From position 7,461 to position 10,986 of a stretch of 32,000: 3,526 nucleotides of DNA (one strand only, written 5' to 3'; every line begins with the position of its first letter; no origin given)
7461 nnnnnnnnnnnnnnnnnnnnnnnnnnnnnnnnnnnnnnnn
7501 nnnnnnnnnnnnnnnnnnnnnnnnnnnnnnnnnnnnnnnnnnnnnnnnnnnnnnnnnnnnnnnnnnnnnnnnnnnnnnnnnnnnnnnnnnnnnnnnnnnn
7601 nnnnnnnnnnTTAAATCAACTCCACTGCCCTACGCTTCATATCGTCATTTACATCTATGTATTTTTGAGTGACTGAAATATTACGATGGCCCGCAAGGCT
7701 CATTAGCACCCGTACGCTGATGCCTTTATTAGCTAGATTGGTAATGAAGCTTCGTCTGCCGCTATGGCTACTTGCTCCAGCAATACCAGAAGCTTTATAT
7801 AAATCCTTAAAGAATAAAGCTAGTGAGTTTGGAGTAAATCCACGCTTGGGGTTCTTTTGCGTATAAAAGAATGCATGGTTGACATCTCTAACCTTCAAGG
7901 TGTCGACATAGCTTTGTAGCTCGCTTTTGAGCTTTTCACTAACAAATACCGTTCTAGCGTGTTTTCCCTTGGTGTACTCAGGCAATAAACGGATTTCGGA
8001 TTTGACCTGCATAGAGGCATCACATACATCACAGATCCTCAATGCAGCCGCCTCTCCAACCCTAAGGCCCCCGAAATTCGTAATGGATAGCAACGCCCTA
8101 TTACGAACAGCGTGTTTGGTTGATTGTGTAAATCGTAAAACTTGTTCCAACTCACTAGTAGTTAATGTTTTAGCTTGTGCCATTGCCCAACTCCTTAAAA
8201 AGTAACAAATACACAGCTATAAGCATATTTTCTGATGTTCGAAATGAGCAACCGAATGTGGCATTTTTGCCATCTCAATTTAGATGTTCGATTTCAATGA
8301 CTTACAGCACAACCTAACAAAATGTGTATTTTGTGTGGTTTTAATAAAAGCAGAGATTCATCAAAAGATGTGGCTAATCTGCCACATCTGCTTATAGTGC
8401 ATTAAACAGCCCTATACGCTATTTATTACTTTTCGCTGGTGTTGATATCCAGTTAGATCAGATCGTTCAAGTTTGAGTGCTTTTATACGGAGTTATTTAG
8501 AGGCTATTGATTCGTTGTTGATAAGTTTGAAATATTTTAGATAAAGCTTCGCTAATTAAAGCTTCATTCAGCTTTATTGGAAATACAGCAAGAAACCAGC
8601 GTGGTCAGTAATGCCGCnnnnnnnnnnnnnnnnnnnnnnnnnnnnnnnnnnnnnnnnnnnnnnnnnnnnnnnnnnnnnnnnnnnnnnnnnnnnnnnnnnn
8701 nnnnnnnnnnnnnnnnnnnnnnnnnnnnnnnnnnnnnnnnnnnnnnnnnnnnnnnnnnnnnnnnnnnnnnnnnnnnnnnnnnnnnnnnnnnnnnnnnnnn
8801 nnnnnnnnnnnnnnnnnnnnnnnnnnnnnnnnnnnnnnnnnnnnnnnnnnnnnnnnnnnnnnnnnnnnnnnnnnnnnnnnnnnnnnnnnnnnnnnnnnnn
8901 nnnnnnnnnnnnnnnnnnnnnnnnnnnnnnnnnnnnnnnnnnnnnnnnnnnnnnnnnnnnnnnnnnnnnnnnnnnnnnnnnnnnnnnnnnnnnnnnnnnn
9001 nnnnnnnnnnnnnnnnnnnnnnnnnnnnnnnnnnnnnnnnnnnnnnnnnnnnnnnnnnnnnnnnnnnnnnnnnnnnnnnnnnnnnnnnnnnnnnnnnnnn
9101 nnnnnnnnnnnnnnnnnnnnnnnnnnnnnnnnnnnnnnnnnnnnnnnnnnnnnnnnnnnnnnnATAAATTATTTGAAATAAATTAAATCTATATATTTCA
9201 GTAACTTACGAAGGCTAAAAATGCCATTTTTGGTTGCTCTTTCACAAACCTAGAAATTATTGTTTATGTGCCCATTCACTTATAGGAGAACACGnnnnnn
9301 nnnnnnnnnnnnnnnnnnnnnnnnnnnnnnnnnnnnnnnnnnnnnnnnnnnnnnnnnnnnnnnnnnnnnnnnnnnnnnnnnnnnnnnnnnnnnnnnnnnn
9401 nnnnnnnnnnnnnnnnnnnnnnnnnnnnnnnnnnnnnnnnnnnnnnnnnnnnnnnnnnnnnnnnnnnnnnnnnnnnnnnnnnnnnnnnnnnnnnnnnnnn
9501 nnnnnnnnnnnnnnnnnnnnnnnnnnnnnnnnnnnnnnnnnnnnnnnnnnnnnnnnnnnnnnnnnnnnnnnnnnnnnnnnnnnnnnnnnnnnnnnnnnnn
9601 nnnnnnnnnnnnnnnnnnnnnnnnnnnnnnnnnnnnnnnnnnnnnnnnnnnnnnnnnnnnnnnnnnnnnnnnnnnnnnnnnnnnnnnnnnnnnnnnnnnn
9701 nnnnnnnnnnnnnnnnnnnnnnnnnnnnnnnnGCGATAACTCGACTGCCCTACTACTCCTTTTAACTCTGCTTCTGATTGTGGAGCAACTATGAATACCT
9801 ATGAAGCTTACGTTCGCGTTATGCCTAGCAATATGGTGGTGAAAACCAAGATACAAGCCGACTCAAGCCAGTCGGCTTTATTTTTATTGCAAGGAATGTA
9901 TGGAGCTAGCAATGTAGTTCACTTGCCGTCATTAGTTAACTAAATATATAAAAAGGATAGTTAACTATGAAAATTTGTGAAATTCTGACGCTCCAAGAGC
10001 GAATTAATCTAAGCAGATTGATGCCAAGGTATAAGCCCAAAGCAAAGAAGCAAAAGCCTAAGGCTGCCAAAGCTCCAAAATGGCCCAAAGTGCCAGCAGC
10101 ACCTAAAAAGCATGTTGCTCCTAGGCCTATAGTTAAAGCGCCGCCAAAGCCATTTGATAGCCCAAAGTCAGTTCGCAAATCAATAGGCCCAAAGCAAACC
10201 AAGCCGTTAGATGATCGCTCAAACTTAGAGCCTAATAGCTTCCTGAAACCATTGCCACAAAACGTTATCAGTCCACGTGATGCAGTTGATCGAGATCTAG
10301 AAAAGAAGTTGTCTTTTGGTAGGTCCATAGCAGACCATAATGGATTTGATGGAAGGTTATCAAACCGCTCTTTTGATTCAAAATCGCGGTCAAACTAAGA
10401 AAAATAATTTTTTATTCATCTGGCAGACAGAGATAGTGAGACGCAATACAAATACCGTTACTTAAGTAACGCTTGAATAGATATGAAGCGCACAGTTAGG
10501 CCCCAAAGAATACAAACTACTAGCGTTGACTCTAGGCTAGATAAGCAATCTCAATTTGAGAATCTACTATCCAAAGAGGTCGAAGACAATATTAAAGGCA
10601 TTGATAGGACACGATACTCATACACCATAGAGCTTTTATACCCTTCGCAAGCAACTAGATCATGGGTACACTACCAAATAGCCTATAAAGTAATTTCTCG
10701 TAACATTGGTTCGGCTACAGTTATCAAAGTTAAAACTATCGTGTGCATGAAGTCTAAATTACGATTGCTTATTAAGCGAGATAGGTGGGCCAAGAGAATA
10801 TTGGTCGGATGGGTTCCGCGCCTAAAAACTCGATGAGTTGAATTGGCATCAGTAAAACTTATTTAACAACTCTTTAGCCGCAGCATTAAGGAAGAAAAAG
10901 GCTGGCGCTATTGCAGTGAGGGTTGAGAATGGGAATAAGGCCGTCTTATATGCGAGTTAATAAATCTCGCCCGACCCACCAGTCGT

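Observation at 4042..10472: Identical 19-nt palindromic sites 6.4 kb apart inside the island: possible nested recombination or operator sites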

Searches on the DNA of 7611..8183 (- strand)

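Call 42: search_rna_families(sources=[L104, L013, L027, L078, L120, L038, L064, L015, L102, L010, L011, L112, window], threshold=gathering)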
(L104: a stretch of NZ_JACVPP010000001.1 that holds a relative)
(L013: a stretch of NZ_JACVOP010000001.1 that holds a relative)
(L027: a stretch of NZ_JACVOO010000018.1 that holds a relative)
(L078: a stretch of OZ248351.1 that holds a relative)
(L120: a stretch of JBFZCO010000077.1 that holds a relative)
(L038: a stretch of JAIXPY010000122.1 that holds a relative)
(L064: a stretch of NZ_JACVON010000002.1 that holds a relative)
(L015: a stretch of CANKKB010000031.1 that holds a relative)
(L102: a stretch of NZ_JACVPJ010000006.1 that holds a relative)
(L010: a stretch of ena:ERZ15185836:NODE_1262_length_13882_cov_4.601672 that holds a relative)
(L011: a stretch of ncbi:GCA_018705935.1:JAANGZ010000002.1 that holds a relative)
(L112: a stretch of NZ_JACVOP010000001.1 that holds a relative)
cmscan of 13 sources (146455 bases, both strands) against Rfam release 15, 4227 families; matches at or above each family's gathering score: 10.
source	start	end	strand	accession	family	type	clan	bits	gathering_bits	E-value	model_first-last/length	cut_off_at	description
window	1278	1350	+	RF00005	tRNA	Gene; tRNA;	CL00001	79.2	29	2.1e-15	1-71/71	no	tRNA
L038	7137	7226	+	RF00504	Glycine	Cis-reg; riboswitch;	CL00125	71.4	32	1.4e-12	1-94/94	no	Glycine riboswitch aptamer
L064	2913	3183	+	RF00028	Intron_gpI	Intron;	-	57.5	50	1.3e-11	1-253/253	no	Group I catalytic intron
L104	2200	2416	+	RF00028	Intron_gpI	Intron;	-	57.4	50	1.4e-11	1-253/253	no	Group I catalytic intron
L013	5991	6219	-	RF00028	Intron_gpI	Intron;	-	54.5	50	1e-10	1-253/253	no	Group I catalytic intron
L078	6261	6482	+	RF00028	Intron_gpI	Intron;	-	52.5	50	4.1e-10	1-253/253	no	Group I catalytic intron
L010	201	420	+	RF00028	Intron_gpI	Intron;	-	52.1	50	5.6e-10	1-253/253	no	Group I catalytic intron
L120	91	308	+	RF00028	Intron_gpI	Intron;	-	51.8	50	6.5e-10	1-253/253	no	Group I catalytic intron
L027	291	506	-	RF00028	Intron_gpI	Intron;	-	50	50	2.3e-09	1-253/253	no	Group I catalytic intron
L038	7227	7323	+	RF00504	Glycine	Cis-reg; riboswitch;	CL00125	33.4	32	0.015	6-90/94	no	Glycine riboswitch aptamer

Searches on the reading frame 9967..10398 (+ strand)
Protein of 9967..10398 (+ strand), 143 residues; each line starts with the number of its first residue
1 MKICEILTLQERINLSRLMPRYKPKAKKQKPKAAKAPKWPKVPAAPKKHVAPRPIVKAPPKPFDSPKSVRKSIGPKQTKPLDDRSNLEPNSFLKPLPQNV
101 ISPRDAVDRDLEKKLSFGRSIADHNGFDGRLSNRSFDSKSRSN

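Call 6: search_protein_families(library=pfam, proteins=[window:9967-10398:+], max_evalue=0.01)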
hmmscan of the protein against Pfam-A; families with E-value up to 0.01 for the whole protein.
window:9967-10398:+ (143 aa): 0 families

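Call 68: find_encoding_contigs(protein=window:9967-10398:+, flank=6000, max_places=10)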
Protein window:9967-10398:+ (143 aa): 23 contigs read that carry it; 10 places shown.
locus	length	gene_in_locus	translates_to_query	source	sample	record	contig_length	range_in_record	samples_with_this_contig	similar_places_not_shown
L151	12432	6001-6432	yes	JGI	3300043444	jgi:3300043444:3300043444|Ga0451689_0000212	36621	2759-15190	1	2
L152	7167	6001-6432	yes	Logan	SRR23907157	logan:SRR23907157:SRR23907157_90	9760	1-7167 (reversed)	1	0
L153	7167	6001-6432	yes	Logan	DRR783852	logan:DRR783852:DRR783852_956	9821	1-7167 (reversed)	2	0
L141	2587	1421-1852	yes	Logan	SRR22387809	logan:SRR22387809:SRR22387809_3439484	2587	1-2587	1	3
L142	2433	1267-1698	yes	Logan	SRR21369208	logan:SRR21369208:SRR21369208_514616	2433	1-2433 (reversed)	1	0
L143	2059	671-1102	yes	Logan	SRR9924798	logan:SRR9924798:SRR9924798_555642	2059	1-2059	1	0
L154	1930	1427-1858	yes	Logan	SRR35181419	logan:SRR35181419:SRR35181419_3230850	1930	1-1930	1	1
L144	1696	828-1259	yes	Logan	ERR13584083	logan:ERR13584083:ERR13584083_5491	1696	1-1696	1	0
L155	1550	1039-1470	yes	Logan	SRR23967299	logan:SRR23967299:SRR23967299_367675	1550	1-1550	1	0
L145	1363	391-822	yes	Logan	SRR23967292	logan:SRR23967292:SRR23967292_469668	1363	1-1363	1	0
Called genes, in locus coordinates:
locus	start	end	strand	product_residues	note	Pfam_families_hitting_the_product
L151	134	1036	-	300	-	-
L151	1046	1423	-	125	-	-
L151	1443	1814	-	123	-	-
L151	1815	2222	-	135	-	-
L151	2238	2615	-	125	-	-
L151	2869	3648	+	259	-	-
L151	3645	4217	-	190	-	PF00589:Phage_integrase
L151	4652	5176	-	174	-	PF23343:REP_ORF2-G2P (weak)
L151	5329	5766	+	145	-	PF20346:DUF6641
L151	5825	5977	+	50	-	-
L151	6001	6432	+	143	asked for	-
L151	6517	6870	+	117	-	-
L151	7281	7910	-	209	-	-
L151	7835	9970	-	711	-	PF00403:HMA (weak), PF00122:E1-E2_ATPase, PF00702:Hydrolase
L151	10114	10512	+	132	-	PF00376:MerR, PF13411:MerR_1, PF09278:MerR-DNA-bind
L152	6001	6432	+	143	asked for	-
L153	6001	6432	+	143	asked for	-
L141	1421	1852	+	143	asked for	-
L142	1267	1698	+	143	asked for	-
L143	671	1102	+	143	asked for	-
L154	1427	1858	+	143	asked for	-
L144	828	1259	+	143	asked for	-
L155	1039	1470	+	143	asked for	-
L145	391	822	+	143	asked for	-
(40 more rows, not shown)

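Call 72: search_protein_families(library=pfam, proteins=[window:9967-10398:+], max_evalue=10)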
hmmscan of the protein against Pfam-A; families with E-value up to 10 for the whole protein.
window:9967-10398:+ (143 aa): 0 families

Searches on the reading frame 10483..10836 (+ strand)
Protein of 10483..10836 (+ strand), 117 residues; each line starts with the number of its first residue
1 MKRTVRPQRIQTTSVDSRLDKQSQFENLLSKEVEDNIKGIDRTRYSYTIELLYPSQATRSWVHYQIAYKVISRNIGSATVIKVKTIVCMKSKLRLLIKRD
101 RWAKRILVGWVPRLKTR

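Call 6: search_protein_families(library=pfam, proteins=[window:10483-10836:+], max_evalue=0.01)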
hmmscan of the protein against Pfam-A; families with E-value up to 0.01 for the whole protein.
window:10483-10836:+ (117 aa): 0 families

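Call 46: find_encoding_contigs(protein=window:10483-10836:+, flank=8000, max_places=10)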
Protein window:10483-10836:+ (117 aa): 21 contigs read that carry it; 10 places shown.
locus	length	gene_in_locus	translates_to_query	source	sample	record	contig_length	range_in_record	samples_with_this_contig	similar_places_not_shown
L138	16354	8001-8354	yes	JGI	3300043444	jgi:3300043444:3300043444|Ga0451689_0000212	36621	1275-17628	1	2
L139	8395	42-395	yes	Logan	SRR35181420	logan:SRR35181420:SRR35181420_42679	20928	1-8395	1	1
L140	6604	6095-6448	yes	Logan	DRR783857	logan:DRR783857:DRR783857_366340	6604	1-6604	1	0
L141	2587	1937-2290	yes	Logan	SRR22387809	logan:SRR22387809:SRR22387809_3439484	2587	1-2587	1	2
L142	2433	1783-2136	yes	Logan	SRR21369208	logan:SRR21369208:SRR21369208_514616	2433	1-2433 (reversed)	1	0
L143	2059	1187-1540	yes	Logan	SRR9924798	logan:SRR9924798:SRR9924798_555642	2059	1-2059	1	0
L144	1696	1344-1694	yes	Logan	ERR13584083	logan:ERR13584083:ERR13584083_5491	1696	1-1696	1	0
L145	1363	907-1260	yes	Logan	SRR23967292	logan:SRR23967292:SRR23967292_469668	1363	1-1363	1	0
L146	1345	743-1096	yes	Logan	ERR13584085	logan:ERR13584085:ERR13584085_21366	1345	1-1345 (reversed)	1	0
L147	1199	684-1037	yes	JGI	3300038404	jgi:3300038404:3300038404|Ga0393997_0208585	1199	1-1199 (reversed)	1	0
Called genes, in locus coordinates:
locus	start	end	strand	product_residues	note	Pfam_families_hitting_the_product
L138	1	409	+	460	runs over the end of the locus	PF13102:Phage_int_SAM_5 (weak)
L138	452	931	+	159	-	-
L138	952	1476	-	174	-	-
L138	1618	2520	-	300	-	-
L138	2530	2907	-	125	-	-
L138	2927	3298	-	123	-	-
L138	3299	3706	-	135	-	-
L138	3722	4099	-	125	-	-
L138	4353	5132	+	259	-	-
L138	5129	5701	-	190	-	PF00589:Phage_integrase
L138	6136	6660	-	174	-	PF23343:REP_ORF2-G2P (weak)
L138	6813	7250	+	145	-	PF20346:DUF6641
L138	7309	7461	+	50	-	-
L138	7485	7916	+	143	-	-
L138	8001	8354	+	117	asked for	-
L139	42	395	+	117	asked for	-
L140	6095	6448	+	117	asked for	-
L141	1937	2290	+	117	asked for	-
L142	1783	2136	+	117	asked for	-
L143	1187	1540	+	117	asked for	-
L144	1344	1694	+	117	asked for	?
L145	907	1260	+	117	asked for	-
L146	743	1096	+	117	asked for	-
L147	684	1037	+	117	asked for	-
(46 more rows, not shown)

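Call 72: search_protein_families(library=pfam, proteins=[window:10483-10836:+], max_evalue=10)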
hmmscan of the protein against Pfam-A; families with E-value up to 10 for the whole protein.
window:10483-10836:+ (117 aa): 0 families
